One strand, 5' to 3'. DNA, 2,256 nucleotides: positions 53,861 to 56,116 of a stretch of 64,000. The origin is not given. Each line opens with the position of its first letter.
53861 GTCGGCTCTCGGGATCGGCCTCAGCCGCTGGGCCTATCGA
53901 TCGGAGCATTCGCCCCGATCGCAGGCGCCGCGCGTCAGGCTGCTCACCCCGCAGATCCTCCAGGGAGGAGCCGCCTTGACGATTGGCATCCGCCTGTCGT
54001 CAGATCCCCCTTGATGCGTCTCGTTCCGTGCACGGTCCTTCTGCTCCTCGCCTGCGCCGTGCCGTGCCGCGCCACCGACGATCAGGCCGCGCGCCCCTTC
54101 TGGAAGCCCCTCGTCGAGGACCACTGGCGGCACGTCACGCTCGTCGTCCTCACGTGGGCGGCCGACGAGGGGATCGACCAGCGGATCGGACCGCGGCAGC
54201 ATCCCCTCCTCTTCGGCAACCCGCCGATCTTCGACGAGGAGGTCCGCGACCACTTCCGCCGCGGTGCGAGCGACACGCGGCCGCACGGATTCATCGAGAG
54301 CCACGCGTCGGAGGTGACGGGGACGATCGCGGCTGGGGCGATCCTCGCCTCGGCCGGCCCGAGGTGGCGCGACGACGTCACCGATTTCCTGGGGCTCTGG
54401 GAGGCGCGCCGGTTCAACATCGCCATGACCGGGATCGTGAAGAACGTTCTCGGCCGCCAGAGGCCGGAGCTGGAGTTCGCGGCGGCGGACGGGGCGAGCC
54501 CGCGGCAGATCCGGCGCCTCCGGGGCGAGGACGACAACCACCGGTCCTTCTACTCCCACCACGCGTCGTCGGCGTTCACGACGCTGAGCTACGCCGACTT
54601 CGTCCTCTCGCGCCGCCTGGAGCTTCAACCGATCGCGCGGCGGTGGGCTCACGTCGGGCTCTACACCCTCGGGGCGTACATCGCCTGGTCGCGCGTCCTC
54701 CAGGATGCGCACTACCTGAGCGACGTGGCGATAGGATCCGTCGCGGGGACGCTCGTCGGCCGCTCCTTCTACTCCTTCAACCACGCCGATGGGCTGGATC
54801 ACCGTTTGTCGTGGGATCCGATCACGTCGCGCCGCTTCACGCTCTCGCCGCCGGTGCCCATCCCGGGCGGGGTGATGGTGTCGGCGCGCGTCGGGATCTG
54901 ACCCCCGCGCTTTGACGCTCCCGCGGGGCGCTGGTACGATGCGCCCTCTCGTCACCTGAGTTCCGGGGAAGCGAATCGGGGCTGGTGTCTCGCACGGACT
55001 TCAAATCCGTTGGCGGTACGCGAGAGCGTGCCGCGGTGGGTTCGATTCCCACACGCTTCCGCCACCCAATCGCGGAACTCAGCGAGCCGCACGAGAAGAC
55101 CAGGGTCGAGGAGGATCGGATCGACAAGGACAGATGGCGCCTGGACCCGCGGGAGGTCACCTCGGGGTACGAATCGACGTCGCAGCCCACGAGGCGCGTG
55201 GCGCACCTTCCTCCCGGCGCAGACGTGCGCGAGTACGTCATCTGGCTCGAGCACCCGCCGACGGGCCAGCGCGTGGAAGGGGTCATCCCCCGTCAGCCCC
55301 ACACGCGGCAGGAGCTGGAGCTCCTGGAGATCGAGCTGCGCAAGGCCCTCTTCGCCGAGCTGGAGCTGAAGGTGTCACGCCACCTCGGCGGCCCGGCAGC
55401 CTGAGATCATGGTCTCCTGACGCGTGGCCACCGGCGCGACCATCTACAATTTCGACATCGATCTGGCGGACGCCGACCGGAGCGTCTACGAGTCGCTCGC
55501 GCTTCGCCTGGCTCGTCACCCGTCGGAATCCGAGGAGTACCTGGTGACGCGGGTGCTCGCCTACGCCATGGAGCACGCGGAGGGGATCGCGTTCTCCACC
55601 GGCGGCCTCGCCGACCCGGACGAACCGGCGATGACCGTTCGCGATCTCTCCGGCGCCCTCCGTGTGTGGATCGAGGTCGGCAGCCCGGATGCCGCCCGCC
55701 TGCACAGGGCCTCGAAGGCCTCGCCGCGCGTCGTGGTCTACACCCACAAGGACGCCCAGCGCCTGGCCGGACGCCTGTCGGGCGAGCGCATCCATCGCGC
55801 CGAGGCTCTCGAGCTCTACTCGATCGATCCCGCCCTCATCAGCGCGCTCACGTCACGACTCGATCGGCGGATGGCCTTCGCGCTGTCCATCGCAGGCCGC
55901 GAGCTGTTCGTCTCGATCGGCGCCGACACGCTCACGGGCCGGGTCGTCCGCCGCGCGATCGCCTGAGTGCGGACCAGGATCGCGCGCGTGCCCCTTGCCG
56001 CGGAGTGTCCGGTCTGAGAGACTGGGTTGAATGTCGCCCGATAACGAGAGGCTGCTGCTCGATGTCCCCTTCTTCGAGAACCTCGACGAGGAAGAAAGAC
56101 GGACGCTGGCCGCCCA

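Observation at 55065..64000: Island-like accessory stretch downstream of tRNA-Sec with an IS4 element and gene remnants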

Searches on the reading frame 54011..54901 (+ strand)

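Call 38: search_protein_families(library=pfam, proteins=[window:54011-54901:+], max_evalue=0.001)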
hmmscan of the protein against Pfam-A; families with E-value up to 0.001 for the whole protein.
window:54011-54901:+ (296 aa): 1 family
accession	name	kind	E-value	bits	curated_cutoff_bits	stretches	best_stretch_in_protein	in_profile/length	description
PF01569.27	PAP2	-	3.2e-17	62.9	27.2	1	137-257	13-125/130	PAP2 superfamily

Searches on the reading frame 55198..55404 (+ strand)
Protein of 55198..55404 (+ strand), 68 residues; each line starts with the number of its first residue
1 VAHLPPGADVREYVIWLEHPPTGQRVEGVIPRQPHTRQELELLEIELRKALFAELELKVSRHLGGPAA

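Call 46: search_protein_families(library=pfam, proteins=[window:55198-55404:+], max_evalue=5)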
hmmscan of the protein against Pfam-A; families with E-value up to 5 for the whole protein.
window:55198-55404:+ (68 aa): 0 families

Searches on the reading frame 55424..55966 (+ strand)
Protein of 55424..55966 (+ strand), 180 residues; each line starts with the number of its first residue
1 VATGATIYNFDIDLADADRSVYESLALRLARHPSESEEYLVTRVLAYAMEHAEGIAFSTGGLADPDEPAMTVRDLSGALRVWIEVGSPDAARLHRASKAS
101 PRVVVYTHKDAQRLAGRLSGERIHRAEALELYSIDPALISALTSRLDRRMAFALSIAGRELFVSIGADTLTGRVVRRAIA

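Call 4: search_protein_families(library=pfam, proteins=[window:55424-55966:+], max_evalue=0.01)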
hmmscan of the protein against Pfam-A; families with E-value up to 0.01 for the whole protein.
window:55424-55966:+ (180 aa): 1 family
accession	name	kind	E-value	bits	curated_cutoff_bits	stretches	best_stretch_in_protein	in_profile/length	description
PF07152.18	YaeQ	-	1.9e-52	177.9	25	1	1-170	1-169/173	YaeQ protein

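Call 14: find_related_loci(query=window:55424-55966:+, collection=genome_contigs, flank=10000)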
Query window:55424-55966:+ (180 aa) in genome_contigs; peptide patterns used: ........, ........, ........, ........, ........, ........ (x = any residue, [..] = any of these).
446 stretches matched a pattern; 157 encode a relative of the query (tblastn E <= 1e-3); the best 80 are kept; 80 distinct loci.
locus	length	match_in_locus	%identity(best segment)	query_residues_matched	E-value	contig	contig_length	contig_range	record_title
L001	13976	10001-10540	81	1-180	6e-96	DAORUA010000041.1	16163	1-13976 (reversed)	MAG TPA_asm: Vicinamibacteria bacterium isolate AMR_MDS_5277 NODE_3336_length_16163_cov_5.787249, whole genome shotgun s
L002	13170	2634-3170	79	1-179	1e-93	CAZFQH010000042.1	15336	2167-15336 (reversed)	MAG TPA_asm: uncultured Acidobacteriota bacterium isolate SRP128246_co1_10 genome assembly, contig: NODE_8639_length_153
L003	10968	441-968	82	1-176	1e-92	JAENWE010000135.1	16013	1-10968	MAG: Vicinamibacteria bacterium isolate 3_4_m_bin2 c_000000729424, whole genome shotgun sequence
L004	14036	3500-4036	78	1-179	1e-92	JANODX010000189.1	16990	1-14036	MAG: Vicinamibacteria bacterium isolate SOY_65_metabat_89 SOY_65_k141_3897792, whole genome shotgun sequence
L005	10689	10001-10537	82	1-179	5e-90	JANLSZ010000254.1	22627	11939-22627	MAG: Vicinamibacteria bacterium isolate OTE_25_metabat_270 OTE_25_k141_2139831, whole genome shotgun sequence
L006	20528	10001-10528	76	1-176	1e-86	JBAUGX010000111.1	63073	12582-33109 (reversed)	MAG: Vicinamibacterales bacterium isolate MFD03269_ilm_asm_bin14 k127_187724, whole genome shotgun sequence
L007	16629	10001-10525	72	1-176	1e-83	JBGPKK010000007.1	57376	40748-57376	MAG: Vicinamibacteria bacterium isolate OBJ_0618_7090110_288 k141_1218294_length_57376_cov_32.9833, whole genome shotgun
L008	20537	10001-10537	69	1-179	9e-83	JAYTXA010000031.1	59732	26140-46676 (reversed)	MAG: Acidobacteriota bacterium isolate GFS_5862 GFS_5862_30, whole genome shotgun sequence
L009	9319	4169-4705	69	1-179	5e-82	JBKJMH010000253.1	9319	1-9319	MAG: Vicinamibacterales bacterium isolate ant_bin.318 k117_2078033, whole genome shotgun sequence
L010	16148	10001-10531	69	1-177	8e-82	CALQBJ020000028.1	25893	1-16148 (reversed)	MAG: Bifidobacterium breve isolate HRS-HS13-bin-114 genome assembly, contig: HRSG-H13-C2748, whole genome shotgun sequen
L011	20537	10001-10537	67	1-179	2e-80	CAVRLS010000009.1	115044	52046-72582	MAG: uncultured Acidobacteriota bacterium isolate MFD01275.bin.2.196 genome assembly, contig: contig_5076, whole genome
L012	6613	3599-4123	70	1-176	2e-80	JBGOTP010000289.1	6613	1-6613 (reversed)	MAG: Vicinamibacteria bacterium isolate OBJ_0618_7090110_16 k141_1090689_length_6613_cov_17.3494, whole genome shotgun s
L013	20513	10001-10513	72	1-172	2e-80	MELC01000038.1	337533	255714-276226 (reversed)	MAG: Acidobacteria bacterium RIFCSPLOWO2_12_FULL_66_21 rifcsplowo2_12_scaffold_259, whole genome shotgun sequence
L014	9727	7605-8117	73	5-176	3e-79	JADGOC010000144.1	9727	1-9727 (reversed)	MAG: Acidobacteria bacterium isolate Chersky.31_34 contig-100_4051, whole genome shotgun sequence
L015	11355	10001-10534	68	1-179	2e-79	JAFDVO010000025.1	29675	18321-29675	MAG: Acidobacteria bacterium isolate SZAS-18 ACID-KAN-4__25__length-29675, whole genome shotgun sequence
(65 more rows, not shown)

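Call 37: search_protein_families(library=ncbifam, proteins=[window:55424-55966:+], max_evalue=0.01)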
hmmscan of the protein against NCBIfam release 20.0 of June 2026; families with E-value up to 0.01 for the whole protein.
window:55424-55966:+ (180 aa): 0 families

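Call 64: find_encoding_contigs(protein=window:55424-55963:+, flank=10000, max_places=5)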
Protein seq(180 aa) (180 aa): no gene with exactly this product is on record in the collection.
